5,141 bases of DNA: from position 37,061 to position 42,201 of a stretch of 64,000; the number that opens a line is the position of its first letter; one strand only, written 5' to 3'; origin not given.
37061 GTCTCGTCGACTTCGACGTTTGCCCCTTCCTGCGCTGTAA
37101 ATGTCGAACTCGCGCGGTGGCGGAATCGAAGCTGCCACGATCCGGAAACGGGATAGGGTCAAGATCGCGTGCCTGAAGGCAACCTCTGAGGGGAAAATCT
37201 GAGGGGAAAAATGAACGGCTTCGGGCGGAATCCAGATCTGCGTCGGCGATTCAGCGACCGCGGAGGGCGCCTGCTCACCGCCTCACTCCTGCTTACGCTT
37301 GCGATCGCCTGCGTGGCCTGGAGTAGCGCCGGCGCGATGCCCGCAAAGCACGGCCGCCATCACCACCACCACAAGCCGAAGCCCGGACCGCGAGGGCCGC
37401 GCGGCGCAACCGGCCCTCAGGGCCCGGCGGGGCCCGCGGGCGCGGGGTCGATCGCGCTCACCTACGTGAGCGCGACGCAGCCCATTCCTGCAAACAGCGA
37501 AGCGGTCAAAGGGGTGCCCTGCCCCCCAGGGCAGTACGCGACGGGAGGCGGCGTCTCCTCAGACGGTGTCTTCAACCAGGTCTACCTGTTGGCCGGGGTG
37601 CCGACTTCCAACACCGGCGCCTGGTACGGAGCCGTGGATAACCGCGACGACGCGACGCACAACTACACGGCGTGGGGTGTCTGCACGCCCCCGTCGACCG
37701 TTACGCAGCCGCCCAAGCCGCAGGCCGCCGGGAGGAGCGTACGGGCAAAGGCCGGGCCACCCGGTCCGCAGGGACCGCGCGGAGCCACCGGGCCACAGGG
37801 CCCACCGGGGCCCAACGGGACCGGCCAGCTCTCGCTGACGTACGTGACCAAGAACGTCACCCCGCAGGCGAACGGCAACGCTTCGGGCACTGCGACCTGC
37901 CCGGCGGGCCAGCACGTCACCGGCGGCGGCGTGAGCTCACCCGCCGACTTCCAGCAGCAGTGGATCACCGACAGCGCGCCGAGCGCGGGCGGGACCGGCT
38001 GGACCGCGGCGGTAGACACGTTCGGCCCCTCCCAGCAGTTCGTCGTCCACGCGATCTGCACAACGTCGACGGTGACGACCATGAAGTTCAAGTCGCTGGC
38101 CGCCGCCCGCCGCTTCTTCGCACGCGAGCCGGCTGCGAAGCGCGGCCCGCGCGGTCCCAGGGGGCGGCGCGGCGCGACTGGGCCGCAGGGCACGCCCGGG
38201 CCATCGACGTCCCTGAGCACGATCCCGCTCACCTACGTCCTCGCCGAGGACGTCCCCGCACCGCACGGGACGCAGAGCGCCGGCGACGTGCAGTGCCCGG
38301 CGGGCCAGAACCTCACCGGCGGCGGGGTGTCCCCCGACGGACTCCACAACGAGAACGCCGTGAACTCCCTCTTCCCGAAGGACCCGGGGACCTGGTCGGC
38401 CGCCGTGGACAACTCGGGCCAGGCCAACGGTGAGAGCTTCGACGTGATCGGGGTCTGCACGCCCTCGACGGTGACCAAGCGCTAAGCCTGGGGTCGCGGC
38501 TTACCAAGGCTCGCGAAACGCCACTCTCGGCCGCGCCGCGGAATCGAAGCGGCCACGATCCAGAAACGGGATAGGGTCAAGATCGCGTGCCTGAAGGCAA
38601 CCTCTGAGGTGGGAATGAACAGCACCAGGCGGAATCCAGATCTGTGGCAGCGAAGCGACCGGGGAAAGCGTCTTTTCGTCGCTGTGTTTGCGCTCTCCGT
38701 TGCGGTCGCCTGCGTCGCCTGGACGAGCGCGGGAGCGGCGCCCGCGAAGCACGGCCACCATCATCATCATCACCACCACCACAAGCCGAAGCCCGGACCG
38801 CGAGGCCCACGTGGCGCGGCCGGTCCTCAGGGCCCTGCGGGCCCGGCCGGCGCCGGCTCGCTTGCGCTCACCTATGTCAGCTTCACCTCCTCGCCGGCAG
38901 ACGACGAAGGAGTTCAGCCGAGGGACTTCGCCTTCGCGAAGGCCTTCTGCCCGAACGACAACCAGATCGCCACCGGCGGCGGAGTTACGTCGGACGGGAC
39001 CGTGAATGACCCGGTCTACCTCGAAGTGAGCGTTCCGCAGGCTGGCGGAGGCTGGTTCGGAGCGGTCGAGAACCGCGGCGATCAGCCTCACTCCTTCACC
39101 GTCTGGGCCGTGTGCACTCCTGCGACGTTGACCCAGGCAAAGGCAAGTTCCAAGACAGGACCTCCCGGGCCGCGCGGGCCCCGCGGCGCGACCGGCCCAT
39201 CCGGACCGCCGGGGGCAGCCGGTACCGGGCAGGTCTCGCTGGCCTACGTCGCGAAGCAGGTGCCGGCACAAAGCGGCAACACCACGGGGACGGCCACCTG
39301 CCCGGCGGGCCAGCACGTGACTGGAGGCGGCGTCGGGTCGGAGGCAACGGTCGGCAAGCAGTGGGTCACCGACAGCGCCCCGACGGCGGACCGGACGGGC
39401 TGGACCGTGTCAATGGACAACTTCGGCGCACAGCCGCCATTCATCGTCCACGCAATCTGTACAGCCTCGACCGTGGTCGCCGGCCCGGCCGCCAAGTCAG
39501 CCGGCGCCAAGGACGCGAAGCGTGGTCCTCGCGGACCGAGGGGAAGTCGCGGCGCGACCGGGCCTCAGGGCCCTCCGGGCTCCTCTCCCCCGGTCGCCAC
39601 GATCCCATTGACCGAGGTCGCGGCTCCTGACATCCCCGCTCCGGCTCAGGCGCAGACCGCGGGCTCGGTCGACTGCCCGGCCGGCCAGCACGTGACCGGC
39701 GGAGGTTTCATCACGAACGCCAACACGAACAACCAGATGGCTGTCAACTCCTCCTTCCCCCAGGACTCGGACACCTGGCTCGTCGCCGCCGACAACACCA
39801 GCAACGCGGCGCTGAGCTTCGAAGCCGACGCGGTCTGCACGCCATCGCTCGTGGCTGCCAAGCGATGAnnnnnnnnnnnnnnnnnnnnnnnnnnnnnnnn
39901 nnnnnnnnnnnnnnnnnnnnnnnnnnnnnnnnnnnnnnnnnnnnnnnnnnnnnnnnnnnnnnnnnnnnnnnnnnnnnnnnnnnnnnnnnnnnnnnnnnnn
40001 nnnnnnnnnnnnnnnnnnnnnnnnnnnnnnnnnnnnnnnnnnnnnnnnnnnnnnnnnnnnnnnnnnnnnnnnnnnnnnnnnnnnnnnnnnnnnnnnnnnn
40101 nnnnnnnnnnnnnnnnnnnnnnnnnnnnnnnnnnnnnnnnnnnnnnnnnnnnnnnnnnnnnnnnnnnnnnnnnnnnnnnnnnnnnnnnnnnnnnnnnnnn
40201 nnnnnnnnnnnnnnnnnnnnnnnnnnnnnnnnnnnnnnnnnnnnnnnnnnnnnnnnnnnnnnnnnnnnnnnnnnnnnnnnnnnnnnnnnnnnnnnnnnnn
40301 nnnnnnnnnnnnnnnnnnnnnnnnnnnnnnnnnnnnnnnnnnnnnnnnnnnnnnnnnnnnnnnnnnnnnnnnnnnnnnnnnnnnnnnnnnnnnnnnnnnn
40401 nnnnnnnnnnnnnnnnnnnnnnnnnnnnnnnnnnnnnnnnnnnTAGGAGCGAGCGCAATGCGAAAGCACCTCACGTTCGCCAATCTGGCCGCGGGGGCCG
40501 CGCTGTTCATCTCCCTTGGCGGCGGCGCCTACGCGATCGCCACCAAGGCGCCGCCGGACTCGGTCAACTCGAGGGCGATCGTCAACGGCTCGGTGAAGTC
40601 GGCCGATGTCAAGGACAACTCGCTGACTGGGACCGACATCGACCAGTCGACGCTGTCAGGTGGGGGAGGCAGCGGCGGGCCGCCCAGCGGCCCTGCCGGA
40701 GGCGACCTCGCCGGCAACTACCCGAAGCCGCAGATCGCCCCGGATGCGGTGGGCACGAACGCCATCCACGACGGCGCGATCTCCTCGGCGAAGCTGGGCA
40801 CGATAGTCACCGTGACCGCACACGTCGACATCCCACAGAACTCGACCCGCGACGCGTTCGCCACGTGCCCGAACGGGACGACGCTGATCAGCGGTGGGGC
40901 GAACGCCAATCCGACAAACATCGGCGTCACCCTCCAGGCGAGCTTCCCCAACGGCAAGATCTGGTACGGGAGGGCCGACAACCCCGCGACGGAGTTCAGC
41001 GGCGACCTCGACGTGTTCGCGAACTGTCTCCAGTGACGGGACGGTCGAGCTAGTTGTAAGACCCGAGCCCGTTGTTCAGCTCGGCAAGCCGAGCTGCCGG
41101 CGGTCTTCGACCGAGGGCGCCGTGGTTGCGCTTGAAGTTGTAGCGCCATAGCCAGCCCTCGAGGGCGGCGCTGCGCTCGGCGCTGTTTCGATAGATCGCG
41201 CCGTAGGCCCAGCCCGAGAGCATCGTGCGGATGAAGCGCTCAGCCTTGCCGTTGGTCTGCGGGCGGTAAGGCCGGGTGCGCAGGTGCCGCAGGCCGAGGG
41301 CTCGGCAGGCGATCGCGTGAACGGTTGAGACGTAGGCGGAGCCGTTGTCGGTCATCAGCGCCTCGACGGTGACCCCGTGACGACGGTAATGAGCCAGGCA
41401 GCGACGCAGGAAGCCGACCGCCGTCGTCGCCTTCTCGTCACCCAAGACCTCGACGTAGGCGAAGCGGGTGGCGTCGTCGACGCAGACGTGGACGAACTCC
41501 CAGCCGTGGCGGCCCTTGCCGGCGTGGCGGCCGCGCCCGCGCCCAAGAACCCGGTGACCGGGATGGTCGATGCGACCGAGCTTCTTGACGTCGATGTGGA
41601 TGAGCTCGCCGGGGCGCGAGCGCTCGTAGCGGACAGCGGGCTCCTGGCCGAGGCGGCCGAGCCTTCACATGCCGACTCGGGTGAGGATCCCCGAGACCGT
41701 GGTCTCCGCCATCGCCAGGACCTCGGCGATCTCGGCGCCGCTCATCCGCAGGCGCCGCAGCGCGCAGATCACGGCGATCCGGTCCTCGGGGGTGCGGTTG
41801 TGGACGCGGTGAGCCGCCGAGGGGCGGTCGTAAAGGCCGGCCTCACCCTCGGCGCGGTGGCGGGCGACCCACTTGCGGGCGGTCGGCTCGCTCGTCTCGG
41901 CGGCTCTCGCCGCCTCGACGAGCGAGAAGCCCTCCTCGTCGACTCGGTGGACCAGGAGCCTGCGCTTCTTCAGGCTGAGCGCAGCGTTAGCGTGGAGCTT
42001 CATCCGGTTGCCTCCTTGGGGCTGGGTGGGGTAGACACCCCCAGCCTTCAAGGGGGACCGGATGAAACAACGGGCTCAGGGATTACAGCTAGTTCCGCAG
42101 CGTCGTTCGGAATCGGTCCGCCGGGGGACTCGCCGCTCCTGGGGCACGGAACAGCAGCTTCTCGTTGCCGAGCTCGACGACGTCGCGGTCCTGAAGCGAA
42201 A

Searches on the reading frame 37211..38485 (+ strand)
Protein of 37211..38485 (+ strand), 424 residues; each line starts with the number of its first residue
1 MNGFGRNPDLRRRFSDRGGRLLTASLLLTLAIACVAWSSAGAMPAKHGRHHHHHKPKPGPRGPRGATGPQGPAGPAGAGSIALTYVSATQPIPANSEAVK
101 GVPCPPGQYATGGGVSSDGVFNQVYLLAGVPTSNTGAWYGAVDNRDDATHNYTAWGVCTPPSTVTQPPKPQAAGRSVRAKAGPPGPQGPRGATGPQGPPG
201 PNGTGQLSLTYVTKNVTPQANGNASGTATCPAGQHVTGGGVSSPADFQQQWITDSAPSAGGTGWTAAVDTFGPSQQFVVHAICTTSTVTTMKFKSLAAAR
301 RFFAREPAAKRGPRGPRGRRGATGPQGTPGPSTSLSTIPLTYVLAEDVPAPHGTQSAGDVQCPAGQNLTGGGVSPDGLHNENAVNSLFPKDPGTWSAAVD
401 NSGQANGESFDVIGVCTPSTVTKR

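Call 3: search_protein_families(library=pfam, proteins=[window:37211-38485:+], max_evalue=1)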
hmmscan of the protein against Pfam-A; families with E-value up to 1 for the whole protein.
window:37211-38485:+ (424 aa): 1 family
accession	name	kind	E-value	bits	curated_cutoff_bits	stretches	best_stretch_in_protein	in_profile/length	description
PF01391.23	Collagen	-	8.6e-06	25.9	27.2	3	310-331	29-50/60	Collagen triple helix repeat (20 copies)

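Call 4: search_protein_families(library=ncbifam, proteins=[window:37211-38485:+], max_evalue=1)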
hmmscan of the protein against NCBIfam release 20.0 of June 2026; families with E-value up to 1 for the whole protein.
window:37211-38485:+ (424 aa): 4 families
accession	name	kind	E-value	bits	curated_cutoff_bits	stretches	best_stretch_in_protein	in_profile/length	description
NF038330.1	adhesin_SclA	exception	5.2e-06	26.3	400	3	49-78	206-235/405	LPXTG-anchored collagen-like adhesin Scl1/SclA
NF046116.1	adhesin_Lcl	equivalog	0.0085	14.7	500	2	308-378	62-142/431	collagen-like adhesin Lcl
NF038329.2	gly_rich_SclB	equivalog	0.044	12.7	325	1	308-333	149-174/442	LPXTG-anchored collagen-like adhesin Scl2/SclB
NF040549.1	Nt5e_LPXTG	exception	0.22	9.7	1050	1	396-423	212-239/731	cell surface ecto-5'-nucleotidase Nt5e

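Call 61: search_protein_families(library=phrogs, proteins=[window:37211-38485:+], max_evalue=0.01)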
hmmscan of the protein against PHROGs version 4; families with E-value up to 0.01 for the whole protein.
window:37211-38485:+ (424 aa): 14 families
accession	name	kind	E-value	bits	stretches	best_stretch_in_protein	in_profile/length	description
phrog_6320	-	tail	3.4e-10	40.3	2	311-373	190-251/745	tail fiber protein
phrog_10972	-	tail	4.4e-10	40.5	1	55-77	159-181/343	tail fiber protein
phrog_16032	-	unknown function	1.3e-08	35.6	1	61-202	133-268/331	-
phrog_3904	-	tail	1.4e-07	31.2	1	59-221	675-828/1086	tail fiber protein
phrog_22681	-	DNA, RNA and nucleotide metabolism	1.3e-06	29.3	0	179-205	111-137/157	DNA polymerase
phrog_3449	-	tail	2.5e-06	27.1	0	288-336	27-69/549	tail collar protein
phrog_8524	-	unknown function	3.5e-05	24.2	0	185-241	121-178/273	-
phrog_8745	-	tail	3.8e-05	22.1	1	58-295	1430-1564/1803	tail fiber protein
phrog_5073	-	tail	4.7e-05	23.6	1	57-203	137-285/519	tail fiber protein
phrog_8981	-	unknown function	0.00016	22.7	0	308-331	26-49/58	-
phrog_25888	-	unknown function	0.00022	21.6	0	173-203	233-263/325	-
phrog_819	-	tail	0.0004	19.6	0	58-331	477-658/1024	tail protein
phrog_3890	-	tail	0.00085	16.7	0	178-287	917-1026/3453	straight fibre tail protein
phrog_1125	-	tail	0.0015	18.9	0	179-205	184-210/412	tail fiber protein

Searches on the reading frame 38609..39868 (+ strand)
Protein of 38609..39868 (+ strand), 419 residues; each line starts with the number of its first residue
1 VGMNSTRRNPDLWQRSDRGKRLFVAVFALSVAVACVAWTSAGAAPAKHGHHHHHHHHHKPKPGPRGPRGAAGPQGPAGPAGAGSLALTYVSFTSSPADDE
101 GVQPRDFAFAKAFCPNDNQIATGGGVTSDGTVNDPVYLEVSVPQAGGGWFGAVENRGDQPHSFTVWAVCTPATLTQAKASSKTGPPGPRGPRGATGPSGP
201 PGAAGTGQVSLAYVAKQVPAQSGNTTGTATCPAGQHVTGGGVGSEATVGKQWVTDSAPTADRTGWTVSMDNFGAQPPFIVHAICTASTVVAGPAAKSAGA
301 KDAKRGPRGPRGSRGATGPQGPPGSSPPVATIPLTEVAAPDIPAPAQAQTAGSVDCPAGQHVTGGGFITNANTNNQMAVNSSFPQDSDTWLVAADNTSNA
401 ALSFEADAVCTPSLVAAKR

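Call 3: search_protein_families(library=pfam, proteins=[window:38609-39868:+], max_evalue=1)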
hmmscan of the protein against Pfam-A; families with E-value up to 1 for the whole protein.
window:38609-39868:+ (419 aa): 2 families
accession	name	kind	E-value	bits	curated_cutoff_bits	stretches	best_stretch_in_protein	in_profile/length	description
PF01391.23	Collagen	-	2.6e-05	24.3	27.2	3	184-205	28-49/60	Collagen triple helix repeat (20 copies)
PF14230.11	DUF4333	-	0.066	13.9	27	0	347-365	35-53/78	Domain of unknown function (DUF4333)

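Call 4: search_protein_families(library=ncbifam, proteins=[window:38609-39868:+], max_evalue=1)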
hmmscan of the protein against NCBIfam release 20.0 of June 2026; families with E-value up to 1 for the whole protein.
window:38609-39868:+ (419 aa): 4 families
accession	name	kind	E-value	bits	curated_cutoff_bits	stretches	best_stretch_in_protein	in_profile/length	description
NF038330.1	adhesin_SclA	exception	0.0069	16.1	400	1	43-82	195-235/405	LPXTG-anchored collagen-like adhesin Scl1/SclA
NF033827.1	CDF_efflux_DmeF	equivalog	0.016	14.6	250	1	22-59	123-158/309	CDF family Co(II)/Ni(II) efflux transporter DmeF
TIGR04401.1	TAT_Cys_rich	subfamily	0.1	12.8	100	1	21-60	4-41/151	Csp1 family four helix bundle copper storage protein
NF038329.2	gly_rich_SclB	equivalog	0.25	10.2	325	1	57-81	117-141/442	LPXTG-anchored collagen-like adhesin Scl2/SclB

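Call 61: search_protein_families(library=phrogs, proteins=[window:38609-39868:+], max_evalue=0.01)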
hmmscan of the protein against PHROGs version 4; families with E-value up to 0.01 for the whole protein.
window:38609-39868:+ (419 aa): 14 families
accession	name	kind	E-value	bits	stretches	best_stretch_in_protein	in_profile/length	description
phrog_6320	-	tail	1.3e-09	38.4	1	182-267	189-276/745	tail fiber protein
phrog_10972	-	tail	2.5e-07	31.5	1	58-81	158-181/343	tail fiber protein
phrog_8745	-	tail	4.8e-07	28.4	1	62-256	1430-1523/1803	tail fiber protein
phrog_8981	-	unknown function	1.3e-06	29.3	1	284-324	15-54/58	-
phrog_22681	-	DNA, RNA and nucleotide metabolism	5e-06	27.5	1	296-325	104-133/157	DNA polymerase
phrog_5073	-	tail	1.2e-05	25.6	0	63-81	273-291/519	tail fiber protein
phrog_14726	-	tail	0.00011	22.2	1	59-82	185-208/537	tail fiber protein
phrog_819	-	tail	0.0003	20.1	1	63-331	571-735/1024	tail protein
phrog_34916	-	tail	0.0015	19.6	1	59-148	35-123/124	tail fiber protein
phrog_9328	-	unknown function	0.0018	19.4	0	173-202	32-61/94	-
phrog_3449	-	tail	0.0029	16.9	0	61-82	37-58/549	tail collar protein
phrog_3904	-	tail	0.0032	16.8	0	63-328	675-811/1086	tail fiber protein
phrog_18350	-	tail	0.0033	18.2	0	179-205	152-178/253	tail fiber protein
phrog_8524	-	unknown function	0.0039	17.4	0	305-332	120-147/273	-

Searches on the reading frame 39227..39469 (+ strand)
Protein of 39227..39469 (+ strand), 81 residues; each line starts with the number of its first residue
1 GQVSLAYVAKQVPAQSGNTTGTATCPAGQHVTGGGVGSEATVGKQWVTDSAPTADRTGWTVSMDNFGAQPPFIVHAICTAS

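Call 62: search_dna_similar(query=window:39227-39469:+, collection=phages, mode=protein, max_evalue=0.01, max_rows=20)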
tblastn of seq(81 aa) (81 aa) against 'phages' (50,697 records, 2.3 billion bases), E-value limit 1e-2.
No match.
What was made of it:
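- Tried and rejected: tblastn of a module against phage records found no match (call 62).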

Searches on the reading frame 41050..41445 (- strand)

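Call 60: search_protein_families(library=pfam, proteins=[window:41050-41445:-], max_evalue=0.01)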
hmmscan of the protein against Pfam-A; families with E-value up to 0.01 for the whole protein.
window:41050-41445:- (131 aa): 2 families
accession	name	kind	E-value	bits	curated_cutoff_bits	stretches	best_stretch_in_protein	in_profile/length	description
PF13683.12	rve_3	-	2.5e-16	59.6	26.5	1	51-116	2-67/67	Integrase core domain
PF00665.32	rve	-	5.3e-07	30.3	32.6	1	4-62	45-102/102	Integrase core domain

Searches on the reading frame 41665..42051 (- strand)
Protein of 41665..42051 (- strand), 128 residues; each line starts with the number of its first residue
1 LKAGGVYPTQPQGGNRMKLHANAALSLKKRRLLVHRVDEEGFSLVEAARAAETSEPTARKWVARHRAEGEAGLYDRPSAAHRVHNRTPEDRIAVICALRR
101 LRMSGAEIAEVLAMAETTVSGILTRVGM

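Call 60: search_protein_families(library=pfam, proteins=[window:41665-42051:-], max_evalue=0.01)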
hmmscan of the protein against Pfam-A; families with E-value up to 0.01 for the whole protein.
window:41665-42051:- (128 aa): 8 families
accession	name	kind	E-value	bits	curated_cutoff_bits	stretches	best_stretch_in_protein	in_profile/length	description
PF13011.12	LZ_Tnp_IS481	-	4.9e-11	43.2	22.2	1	17-87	1-71/85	leucine-zipper of insertion element IS481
PF13565.12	HTH_32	-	6.7e-10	39.8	33.7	1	57-120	1-70/73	Homeodomain-like domain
PF13518.12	HTH_28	-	1.5e-09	38.2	25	1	30-77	2-48/52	Helix-turn-helix domain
PF13384.12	HTH_23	-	7.1e-09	35.7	24.6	1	26-73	3-49/50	Homeodomain-like domain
PF13551.12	HTH_29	-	3.5e-08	33.8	28.1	1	40-90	10-61/64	Winged helix-turn helix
PF08281.18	Sigma70_r4_2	-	2.6e-05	24.2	25.7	0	99-120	23-44/54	Sigma-70, region 4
PF01527.26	HTH_Tnp_1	-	0.00047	20.8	24.1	1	33-76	15-57/75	Transposase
PF13693.12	HTH_35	-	0.0047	17.3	25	0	93-125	6-38/75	Winged helix-turn-helix DNA-binding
